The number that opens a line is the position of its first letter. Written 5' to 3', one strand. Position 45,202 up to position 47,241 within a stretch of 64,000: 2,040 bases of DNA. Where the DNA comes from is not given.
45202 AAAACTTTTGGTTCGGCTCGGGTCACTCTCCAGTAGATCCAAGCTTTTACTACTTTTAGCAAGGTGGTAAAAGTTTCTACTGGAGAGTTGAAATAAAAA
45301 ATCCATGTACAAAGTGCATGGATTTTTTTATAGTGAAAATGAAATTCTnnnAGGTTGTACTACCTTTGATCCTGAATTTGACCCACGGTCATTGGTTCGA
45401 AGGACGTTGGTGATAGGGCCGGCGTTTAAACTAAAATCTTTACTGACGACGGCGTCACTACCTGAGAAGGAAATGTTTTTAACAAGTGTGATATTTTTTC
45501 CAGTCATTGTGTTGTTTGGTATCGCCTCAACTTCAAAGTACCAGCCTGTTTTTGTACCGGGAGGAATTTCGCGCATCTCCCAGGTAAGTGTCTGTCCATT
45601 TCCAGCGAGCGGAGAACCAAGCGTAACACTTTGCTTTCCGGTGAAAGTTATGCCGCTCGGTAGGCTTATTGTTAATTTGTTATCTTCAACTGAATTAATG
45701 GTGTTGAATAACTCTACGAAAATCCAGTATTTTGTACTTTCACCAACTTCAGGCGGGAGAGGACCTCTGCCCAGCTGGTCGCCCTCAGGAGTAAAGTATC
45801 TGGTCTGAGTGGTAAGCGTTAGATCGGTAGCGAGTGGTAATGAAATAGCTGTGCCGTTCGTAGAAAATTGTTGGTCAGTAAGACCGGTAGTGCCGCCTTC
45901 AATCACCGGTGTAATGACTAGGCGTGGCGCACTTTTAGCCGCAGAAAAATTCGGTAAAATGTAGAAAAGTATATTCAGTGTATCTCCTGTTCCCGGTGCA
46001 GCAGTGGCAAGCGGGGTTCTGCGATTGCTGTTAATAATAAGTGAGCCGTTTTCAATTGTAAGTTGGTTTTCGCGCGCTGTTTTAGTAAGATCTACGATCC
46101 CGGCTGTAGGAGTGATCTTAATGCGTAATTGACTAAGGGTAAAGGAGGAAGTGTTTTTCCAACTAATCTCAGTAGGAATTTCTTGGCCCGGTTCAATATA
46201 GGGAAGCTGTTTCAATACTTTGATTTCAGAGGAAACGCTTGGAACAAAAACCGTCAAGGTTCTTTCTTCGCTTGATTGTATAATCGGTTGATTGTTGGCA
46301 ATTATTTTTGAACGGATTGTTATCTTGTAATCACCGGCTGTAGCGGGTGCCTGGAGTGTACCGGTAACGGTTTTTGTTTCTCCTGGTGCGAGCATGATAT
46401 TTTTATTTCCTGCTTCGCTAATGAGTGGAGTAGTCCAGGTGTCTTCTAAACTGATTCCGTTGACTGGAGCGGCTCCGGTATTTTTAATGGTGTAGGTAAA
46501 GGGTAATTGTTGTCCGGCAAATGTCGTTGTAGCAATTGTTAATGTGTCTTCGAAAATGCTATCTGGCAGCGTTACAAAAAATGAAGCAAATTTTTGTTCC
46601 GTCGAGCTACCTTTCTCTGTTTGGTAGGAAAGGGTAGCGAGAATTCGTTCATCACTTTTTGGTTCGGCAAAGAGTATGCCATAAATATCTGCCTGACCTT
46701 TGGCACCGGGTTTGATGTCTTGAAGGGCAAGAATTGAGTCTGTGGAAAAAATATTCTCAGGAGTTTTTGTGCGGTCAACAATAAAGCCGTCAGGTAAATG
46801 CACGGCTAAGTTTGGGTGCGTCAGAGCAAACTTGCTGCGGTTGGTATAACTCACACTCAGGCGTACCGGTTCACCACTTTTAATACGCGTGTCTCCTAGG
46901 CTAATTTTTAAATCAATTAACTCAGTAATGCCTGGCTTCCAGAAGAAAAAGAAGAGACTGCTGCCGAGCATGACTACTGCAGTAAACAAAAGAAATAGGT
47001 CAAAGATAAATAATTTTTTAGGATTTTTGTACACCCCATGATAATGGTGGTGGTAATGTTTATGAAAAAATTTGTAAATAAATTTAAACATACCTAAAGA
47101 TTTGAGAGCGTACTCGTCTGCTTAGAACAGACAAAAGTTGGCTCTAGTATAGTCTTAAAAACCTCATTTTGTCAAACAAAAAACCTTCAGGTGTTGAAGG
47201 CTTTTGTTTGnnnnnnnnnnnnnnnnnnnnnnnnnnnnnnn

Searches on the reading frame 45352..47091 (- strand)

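Call 47: search_protein_families(library=pfam, proteins=[window:45352-47091:-], max_evalue=0.00001)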
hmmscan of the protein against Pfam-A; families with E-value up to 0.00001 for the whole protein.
window:45352-47091:- (580 aa): 1 family
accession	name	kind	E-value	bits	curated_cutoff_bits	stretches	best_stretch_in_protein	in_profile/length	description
PF10633.15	NPCBM_assoc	-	9.2e-10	39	24.4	0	191-260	2-74/78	NPCBM-associated, NEW3 domain of alpha-galactosidase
